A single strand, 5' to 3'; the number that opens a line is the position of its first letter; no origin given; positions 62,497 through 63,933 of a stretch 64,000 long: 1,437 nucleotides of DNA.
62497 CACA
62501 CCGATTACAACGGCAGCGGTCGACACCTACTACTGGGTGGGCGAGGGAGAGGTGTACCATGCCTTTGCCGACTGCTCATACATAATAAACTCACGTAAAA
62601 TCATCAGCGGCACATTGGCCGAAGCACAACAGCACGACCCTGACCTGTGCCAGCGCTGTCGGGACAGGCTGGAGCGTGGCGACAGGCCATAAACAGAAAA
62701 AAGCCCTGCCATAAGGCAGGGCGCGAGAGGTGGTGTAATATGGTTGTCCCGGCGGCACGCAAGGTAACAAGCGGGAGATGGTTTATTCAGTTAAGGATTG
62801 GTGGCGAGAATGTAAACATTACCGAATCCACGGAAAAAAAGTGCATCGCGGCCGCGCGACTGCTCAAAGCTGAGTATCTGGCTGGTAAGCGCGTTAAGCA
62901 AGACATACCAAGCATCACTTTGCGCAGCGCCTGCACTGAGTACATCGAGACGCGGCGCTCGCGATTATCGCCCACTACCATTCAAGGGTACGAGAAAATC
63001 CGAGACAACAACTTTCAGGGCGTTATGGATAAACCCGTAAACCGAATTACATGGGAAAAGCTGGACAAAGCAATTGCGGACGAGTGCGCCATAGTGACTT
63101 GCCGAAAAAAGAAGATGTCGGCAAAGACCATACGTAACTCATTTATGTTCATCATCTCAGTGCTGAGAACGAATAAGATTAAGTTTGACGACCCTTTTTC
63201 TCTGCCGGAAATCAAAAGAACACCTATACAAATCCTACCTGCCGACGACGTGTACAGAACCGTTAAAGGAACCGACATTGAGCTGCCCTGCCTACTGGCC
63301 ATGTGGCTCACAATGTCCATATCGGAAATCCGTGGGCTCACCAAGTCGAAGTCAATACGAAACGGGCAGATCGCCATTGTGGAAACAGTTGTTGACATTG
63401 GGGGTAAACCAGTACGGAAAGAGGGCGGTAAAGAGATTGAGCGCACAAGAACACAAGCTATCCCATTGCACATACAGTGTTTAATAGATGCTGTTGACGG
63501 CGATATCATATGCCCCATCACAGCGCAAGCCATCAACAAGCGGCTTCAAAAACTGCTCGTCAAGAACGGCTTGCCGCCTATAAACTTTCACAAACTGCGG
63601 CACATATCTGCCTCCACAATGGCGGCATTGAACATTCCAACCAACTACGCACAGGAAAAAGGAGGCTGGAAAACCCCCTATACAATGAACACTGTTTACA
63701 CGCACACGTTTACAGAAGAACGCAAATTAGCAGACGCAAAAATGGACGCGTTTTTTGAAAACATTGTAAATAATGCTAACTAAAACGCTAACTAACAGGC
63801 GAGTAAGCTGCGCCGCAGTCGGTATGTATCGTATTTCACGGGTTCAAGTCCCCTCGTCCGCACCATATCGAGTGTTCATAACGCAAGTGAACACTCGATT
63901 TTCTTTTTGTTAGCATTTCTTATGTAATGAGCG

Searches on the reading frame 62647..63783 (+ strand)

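Call 67: search_protein_families(library=phrogs, proteins=[window:62647-63783:+], max_evalue=0.00001)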
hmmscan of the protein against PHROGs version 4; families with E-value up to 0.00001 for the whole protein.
window:62647-63783:+ (378 aa): 2 families
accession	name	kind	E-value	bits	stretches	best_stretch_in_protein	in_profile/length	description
phrog_1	-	integration and excision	2.4e-26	94.2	1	41-375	120-456/611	integrase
phrog_216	-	integration and excision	1.1e-07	32.3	1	285-372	157-242/301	integrase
